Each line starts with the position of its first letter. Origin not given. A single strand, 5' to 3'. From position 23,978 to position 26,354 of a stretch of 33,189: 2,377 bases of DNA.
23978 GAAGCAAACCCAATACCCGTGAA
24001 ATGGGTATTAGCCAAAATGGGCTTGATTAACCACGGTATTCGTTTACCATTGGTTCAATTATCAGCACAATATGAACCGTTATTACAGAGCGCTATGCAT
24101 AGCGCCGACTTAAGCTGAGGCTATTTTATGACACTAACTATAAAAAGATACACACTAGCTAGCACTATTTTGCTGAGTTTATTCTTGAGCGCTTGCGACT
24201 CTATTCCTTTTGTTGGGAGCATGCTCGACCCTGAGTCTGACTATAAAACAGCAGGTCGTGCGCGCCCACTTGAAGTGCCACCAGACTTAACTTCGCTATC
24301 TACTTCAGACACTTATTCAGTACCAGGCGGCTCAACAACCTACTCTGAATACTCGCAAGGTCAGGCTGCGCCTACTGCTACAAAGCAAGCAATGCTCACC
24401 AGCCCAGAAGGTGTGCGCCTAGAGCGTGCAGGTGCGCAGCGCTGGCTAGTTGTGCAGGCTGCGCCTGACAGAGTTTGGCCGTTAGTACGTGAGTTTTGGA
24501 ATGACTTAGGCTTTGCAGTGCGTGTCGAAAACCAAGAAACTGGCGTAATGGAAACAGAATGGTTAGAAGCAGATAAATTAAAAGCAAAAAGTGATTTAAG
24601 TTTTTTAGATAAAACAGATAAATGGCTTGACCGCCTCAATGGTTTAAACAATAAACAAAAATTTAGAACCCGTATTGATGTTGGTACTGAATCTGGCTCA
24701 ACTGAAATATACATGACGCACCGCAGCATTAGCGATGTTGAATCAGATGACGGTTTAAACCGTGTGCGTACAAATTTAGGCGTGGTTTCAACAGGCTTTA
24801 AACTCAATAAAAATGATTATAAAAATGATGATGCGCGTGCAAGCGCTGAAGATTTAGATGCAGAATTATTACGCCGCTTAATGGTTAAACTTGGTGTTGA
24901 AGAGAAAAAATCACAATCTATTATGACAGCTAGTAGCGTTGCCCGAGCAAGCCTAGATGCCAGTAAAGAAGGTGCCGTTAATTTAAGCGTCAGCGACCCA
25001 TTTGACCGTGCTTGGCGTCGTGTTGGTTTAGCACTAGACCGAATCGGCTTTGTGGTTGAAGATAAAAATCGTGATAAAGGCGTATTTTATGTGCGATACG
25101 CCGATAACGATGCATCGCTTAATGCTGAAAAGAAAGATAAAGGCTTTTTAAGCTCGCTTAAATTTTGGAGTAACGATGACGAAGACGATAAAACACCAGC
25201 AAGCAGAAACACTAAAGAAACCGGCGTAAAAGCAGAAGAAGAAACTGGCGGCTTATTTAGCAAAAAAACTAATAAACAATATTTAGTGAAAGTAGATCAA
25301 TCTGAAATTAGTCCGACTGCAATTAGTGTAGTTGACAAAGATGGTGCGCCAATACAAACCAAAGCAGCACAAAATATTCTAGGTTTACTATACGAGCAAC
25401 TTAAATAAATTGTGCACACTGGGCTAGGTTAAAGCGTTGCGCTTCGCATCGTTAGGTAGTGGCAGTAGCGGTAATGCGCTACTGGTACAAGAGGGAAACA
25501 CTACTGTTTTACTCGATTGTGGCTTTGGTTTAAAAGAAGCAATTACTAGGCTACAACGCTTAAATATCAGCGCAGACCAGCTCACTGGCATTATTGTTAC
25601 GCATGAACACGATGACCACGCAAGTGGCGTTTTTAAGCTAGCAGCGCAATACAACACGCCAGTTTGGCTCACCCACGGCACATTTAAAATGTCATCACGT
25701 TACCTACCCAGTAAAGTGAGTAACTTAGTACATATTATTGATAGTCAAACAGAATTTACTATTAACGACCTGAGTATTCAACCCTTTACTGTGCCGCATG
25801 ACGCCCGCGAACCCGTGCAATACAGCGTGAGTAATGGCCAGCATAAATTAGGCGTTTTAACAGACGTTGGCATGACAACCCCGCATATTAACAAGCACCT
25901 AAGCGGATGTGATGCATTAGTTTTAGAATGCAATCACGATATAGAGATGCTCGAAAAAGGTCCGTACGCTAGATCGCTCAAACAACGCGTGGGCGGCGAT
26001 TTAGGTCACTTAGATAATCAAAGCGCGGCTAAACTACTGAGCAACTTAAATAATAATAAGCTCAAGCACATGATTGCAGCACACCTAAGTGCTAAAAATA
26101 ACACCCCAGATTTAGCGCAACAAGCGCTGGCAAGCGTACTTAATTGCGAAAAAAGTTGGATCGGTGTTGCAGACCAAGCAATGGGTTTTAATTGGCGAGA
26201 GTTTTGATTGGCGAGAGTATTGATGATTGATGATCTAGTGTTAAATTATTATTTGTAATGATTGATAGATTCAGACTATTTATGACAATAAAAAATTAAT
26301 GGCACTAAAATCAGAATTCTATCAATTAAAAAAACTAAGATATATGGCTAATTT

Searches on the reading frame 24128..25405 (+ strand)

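Call 66: search_protein_families(library=pfam, proteins=[window:24128-25405:+], max_evalue=0.001)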
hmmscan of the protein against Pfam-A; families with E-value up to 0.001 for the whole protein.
window:24128-25405:+ (426 aa): 1 family
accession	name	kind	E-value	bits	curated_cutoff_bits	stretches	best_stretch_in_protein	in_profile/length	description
PF06804.17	Lipoprotein_18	-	9e-36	123.9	25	1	38-420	1-318/323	NlpB/DapX lipoprotein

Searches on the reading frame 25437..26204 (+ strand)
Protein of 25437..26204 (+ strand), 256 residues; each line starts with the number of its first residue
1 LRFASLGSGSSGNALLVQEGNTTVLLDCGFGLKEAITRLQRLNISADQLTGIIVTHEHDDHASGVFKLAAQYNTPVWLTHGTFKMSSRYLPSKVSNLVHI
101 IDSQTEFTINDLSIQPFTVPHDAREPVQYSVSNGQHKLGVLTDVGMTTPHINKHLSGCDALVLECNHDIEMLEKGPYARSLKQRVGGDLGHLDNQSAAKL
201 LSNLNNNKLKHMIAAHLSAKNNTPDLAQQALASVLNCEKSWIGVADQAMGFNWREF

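Call 66: search_protein_families(library=pfam, proteins=[window:25437-26204:+], max_evalue=0.001)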
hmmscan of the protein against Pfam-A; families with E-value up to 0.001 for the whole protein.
window:25437-26204:+ (256 aa): 3 families
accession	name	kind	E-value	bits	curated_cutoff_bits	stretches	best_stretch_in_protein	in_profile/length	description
PF12706.13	Lactamase_B_2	-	2.8e-22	79.7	27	1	22-207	1-193/200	Beta-lactamase superfamily domain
PF00753.33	Lactamase_B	-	2.9e-15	57.2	22.7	1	10-98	4-93/196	Metallo-beta-lactamase superfamily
PF13483.12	Lactamase_B_3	-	0.00037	21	24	1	13-128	8-89/160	Beta-lactamase superfamily domain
